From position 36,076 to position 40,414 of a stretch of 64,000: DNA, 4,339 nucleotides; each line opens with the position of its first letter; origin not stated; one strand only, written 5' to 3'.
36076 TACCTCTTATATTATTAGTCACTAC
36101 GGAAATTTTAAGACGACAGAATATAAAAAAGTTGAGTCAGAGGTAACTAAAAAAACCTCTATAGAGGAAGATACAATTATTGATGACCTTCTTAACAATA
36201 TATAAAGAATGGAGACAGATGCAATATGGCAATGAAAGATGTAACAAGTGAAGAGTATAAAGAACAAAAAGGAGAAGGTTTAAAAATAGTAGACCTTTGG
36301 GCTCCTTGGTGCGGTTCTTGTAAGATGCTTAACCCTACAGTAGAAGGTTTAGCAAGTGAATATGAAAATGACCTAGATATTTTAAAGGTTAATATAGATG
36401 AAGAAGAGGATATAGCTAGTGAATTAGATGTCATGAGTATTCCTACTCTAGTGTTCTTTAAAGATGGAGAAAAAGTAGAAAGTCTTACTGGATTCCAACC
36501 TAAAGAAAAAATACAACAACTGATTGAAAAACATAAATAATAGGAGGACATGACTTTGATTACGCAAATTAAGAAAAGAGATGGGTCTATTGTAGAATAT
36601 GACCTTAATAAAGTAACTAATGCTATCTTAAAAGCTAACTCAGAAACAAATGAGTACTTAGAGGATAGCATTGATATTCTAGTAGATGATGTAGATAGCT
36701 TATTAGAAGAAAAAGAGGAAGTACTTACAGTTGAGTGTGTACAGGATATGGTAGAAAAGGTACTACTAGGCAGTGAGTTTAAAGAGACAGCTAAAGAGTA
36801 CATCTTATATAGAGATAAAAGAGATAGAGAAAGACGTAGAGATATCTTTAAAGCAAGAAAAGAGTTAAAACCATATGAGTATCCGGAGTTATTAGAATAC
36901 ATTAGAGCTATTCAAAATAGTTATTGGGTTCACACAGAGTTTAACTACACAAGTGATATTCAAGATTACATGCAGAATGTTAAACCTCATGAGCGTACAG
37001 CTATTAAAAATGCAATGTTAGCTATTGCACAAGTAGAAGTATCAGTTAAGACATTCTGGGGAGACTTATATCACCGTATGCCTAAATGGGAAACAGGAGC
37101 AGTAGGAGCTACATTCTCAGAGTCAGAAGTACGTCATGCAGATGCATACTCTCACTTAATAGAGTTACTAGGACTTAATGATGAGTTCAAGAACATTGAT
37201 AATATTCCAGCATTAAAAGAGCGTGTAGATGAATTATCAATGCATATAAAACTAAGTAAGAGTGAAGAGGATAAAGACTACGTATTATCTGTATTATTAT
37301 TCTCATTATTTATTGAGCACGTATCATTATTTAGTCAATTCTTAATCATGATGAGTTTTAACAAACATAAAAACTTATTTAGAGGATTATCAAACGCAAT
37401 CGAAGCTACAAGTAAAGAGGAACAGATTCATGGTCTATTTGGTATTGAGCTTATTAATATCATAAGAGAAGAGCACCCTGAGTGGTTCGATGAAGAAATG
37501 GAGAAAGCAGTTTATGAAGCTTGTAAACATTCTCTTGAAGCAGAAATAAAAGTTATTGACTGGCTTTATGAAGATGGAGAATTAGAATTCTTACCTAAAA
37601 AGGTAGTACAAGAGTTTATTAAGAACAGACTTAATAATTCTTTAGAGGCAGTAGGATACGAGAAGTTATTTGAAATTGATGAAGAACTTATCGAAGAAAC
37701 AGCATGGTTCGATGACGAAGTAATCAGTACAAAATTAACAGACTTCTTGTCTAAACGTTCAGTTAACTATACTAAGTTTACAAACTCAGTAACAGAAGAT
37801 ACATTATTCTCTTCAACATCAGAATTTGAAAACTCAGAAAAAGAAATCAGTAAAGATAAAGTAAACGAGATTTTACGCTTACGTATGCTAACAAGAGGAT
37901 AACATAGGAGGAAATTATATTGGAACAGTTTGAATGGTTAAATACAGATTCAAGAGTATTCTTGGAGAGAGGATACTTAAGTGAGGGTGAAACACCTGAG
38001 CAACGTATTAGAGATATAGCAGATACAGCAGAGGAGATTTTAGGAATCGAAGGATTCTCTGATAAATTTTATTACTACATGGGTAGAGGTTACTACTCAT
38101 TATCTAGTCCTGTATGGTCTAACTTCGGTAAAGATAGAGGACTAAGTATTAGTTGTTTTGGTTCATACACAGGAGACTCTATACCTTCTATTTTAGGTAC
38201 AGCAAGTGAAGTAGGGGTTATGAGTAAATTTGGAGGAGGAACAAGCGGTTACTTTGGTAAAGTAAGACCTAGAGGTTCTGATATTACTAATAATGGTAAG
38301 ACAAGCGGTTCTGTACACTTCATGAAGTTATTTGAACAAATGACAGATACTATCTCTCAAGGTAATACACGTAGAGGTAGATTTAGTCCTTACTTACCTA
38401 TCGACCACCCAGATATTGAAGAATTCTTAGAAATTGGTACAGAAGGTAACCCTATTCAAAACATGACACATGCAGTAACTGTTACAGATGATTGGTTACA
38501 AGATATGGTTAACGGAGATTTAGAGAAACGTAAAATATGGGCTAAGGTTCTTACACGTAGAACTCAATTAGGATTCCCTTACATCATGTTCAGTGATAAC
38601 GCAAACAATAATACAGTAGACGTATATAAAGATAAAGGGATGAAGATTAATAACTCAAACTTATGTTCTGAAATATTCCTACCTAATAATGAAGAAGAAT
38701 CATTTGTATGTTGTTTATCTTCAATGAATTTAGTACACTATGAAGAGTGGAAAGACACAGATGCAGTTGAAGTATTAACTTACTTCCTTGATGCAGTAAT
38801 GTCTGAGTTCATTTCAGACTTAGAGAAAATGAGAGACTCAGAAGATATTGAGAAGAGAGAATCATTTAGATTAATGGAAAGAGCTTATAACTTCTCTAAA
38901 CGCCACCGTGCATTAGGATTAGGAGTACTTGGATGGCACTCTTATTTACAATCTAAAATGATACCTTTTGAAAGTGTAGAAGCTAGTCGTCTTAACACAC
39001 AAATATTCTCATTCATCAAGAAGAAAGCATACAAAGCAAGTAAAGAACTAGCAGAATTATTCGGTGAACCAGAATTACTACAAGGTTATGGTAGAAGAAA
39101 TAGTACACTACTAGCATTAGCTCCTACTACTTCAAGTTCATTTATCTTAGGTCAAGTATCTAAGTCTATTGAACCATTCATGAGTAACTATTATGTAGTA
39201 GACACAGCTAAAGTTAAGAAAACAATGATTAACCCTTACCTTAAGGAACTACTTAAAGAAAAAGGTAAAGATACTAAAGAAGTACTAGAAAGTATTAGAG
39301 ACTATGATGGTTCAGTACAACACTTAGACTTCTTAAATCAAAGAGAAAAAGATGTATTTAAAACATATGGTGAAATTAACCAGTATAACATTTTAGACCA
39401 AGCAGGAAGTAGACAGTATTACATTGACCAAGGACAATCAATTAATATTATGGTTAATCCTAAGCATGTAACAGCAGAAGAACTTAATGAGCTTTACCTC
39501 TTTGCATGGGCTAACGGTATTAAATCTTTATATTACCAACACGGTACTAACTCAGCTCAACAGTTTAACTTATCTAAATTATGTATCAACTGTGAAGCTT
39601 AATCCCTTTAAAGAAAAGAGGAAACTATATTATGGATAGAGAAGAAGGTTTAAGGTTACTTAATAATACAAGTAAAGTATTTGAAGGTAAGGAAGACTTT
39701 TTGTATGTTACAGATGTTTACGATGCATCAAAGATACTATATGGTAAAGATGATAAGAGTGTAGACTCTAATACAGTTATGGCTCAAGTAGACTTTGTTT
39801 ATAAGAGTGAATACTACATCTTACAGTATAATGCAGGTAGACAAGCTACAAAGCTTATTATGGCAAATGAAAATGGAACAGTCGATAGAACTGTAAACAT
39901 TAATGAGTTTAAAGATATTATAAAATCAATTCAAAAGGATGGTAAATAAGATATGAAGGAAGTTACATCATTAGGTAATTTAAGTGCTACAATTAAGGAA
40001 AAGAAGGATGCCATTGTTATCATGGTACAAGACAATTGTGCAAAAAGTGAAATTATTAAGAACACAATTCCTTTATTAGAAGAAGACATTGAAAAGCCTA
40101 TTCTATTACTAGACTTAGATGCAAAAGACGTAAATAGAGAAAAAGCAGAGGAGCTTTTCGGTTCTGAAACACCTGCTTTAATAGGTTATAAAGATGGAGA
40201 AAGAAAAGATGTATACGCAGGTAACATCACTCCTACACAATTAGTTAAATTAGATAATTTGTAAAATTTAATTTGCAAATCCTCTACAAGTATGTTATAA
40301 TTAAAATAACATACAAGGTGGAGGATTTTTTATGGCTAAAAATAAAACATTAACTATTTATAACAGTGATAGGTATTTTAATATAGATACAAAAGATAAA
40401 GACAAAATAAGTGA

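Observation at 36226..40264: Unusual ribonucleotide reductase locus: an ATP-cone fused to the R2 subunit, a short R1 without a cone, no NrdI, and two atypical thioredoxin-fold genes flanking it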

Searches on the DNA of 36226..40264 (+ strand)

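Call 7: search_dna_similar(query=window:36226-40264:+, collection=phages, mode=near, max_rows=25)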
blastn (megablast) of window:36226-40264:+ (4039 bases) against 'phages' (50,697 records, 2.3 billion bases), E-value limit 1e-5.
Records with a match: 8; places in all: 8; records where one place covers at least 80% of the query: 6.
Best place of each record, by identity: >=99% 1; 95-99% 1; 90-95% 4; 80-90% 1; 60-80% 1.
By first word of the organism name: Staphylococcus 7; Mammaliicoccus 1.
By host as written in the record: Mammaliicoccus vitulinus C5817 3; Staphylococcus sciuri 1; Staphylococcus aureus 1; Mammaliicoccus sciuri 1; Staphylococcus warneri PJI isolate 5 1; Staphylococcus saprophyticus 101 1.
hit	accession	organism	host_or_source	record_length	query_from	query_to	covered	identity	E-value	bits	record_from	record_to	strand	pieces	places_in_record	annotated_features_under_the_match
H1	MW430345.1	Staphylococcus phage ZCSS1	Staphylococcus sciuri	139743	1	4039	100%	99.4%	0e+0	7321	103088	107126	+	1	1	ribonucleotide reductase of class Ia (aerobic) alpha subunit | ribonucleotide reductase of class Ia (aerobic) beta subunit | hypothetical protein | thioredoxin | oxidoreductase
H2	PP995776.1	Staphylococcus phage UHP46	Staphylococcus aureus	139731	1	4039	100%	98.8%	0e+0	7193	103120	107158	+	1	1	ribonucleotide reductase of class Ia (aerobic) alpha subunit | ribonucleotide reductase of class Ia (aerobic) beta subunit | hypothetical protein | thioredoxin domain protein | oxidoreductase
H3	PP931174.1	Mammaliicoccus phage MSShimriz1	Mammaliicoccus sciuri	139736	1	4039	100%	93.1%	0e+0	5925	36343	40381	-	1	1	ribonucleoside-diphosphate reductase large subunit | ribonucleoside diphosphate reductase small subunit | hypothetical protein | thioredoxin domain (x2)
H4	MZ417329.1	Staphylococcus phage PG-2021_31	Mammaliicoccus vitulinus C5817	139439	1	4039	100%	92.7%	0e+0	5830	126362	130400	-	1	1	record has no annotation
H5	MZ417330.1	Staphylococcus phage PG-2021_33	Mammaliicoccus vitulinus C5817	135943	1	4039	100%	92.7%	0e+0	5830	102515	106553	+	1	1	record has no annotation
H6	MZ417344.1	Staphylococcus phage PG-2021_76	Mammaliicoccus vitulinus C5817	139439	1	4039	100%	92.7%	0e+0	5830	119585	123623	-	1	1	record has no annotation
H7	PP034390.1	Staphylococcus phage CF5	Staphylococcus warneri PJI isolate 5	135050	331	2900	64%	78.2%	0e+0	1594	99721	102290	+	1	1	ribonucleoside-diphosphate reductase R2/beta subunit | ribonucleoside-diphosphate reductase large subunit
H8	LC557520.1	Staphylococcus phage vB_SsapH-Golestan101-M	Staphylococcus saprophyticus 101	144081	48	1824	44%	80.2%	0e+0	1308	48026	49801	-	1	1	ribonucleotide reductase of class Ia (x2) | thioredoxin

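Call 8: get_annotated_region(hit=H1, flank=6000)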
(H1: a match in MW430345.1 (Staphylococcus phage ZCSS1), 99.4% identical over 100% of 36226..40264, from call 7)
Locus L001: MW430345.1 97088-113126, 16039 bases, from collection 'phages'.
description: Staphylococcus phage ZCSS1, complete genome.
organism: Staphylococcus phage ZCSS1 (NCBI taxid 2801479)
taxonomy: Viruses; Duplodnaviria; Heunggongvirae; Uroviricota; Caudoviricetes; Herelleviridae; Twortvirinae; Sciuriunavirus
host: Staphylococcus sciuri; source: -; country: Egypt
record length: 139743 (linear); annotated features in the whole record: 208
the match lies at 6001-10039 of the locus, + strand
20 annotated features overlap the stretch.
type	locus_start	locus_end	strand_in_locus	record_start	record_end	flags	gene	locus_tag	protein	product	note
CDS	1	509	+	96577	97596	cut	-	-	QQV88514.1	exonuclease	-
CDS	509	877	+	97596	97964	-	-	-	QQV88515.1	hypothetical protein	-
CDS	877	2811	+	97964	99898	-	-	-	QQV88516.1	recombination endonuclease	-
CDS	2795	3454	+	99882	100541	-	-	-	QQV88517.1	anti-sigma factor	-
CDS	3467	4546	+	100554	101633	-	-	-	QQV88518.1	DNA primase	-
CDS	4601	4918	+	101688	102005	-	-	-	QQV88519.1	hypothetical protein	-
CDS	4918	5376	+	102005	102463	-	-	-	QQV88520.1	hypothetical protein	-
CDS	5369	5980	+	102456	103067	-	-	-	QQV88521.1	resolvase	-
CDS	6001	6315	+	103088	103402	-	-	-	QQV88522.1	thioredoxin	-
CDS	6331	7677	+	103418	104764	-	-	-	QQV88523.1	ribonucleotide reductase of class Ia (aerobic) beta subunit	-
CDS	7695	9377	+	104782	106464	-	-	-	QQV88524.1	ribonucleotide reductase of class Ia (aerobic) alpha subunit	-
CDS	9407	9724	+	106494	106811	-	-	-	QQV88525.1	hypothetical protein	-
CDS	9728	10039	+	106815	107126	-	-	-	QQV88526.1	oxidoreductase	-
CDS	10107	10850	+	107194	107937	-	-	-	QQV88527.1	synaptonemal complex 1 (SCP-1) domain containing protein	-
CDS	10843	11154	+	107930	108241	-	-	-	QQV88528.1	integration host factor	-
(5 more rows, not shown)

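Call 9: get_annotated_region(hit=H7, flank=6000)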
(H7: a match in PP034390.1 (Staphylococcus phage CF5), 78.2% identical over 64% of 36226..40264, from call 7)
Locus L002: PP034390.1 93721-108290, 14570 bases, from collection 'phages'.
description: Staphylococcus phage CF5, complete genome.
organism: Staphylococcus phage CF5 (NCBI taxid 3113739)
taxonomy: Viruses; Duplodnaviria; Heunggongvirae; Uroviricota; Caudoviricetes; Herelleviridae; Twortvirinae; Silviavirus
host: Staphylococcus warneri PJI isolate 5; source: untreated Finham sewage; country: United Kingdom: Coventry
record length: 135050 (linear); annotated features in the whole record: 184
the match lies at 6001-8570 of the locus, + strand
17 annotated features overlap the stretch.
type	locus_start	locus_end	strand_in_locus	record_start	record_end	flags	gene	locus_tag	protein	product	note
CDS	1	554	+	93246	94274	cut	-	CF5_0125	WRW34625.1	recombination exonuclease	-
CDS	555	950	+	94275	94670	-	-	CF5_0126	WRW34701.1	hypothetical protein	-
CDS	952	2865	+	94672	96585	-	-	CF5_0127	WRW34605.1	exonuclease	-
CDS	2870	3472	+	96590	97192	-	-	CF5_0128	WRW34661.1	anti-sigma factor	-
CDS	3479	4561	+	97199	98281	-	-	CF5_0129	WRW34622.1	DNA primase/helicase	-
CDS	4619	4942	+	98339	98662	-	-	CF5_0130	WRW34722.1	hypothetical protein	-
CDS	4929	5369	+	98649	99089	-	-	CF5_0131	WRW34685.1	hypothetical protein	-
CDS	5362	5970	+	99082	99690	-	-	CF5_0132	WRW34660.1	RusA-like Holliday junction resolvase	-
CDS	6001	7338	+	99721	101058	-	-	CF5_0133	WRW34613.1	ribonucleoside-diphosphate reductase R2/beta subunit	-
CDS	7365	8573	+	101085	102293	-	-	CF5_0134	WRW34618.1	ribonucleoside-diphosphate reductase large subunit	-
CDS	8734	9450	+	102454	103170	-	-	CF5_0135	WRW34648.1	HNH endonuclease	-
CDS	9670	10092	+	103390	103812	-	-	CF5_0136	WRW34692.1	ribonucleoside-diphosphate reductase large subunit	-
CDS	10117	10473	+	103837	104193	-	-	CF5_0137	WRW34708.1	hypothetical protein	-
CDS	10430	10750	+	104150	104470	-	-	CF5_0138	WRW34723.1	thioredoxin-like protein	-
CDS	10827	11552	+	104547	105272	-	-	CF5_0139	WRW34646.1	hypothetical protein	-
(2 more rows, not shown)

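Call 10: get_annotated_region(hit=H8, flank=6000)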
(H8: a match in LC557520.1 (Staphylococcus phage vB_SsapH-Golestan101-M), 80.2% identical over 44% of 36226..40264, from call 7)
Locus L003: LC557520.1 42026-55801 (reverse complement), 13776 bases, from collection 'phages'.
description: Staphylococcus phage vB_SsapH-Golestan101-M DNA, complete genome.
organism: Staphylococcus phage vB_SsapH-Golestan101-M (NCBI taxid 2741341)
taxonomy: Viruses; Duplodnaviria; Heunggongvirae; Uroviricota; Caudoviricetes; Herelleviridae; Twortvirinae; Baoshanvirus
host: Staphylococcus saprophyticus 101; source: -; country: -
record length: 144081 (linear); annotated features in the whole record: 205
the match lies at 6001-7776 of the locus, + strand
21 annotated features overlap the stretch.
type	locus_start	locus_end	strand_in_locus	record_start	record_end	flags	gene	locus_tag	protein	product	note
CDS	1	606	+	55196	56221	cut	-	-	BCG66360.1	recombination exonuclease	Golestan100; ORF100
CDS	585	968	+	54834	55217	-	-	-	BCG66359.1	hypothetical protein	Golestan99; ORF99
CDS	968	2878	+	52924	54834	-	-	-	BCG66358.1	recombination endonuclease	Golestan98; ORF98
CDS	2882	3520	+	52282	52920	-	-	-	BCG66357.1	hypothetical protein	Golestan97; ORF97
CDS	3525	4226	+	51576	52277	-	-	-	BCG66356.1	DNA primase/helicase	Golestan96; ORF96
CDS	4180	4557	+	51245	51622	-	-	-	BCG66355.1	DNA primase/helicase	Golestan95; ORF95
CDS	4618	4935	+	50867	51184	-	-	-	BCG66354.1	hypothetical protein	Golestan94; ORF94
CDS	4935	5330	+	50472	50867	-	-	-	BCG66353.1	hypothetical protein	Golestan93; ORF93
CDS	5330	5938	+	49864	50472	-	-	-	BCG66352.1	resolvase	Golestan92; ORF92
CDS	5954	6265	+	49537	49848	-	-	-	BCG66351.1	thioredoxin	Golestan91; ORF91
CDS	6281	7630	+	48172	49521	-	-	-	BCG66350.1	ribonucleotide reductase of class Ia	Golestan90; ORF90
CDS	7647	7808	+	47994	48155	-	-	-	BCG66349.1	ribonucleotide reductase of class Ia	Golestan89; ORF89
CDS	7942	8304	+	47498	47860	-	-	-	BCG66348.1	oxidoreductase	Golestan88; ORF88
CDS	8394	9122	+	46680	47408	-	-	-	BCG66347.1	hypothetical protein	Golestan87; ORF87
CDS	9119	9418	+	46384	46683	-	-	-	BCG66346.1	integration host factor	Golestan86; ORF86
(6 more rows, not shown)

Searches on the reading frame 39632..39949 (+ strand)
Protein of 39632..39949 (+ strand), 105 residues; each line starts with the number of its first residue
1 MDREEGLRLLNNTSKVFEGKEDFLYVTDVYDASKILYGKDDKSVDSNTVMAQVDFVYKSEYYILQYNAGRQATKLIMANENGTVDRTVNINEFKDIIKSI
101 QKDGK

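Call 3: search_protein_families(library=pfam, proteins=[window:39632-39949:+], max_evalue=0.1)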
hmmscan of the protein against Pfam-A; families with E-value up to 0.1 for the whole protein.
window:39632-39949:+ (105 aa): 0 families

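Call 4: search_protein_families(library=ncbifam, proteins=[window:39632-39949:+], max_evalue=0.1)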
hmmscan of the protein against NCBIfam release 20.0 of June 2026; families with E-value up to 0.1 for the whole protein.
window:39632-39949:+ (105 aa): 0 families
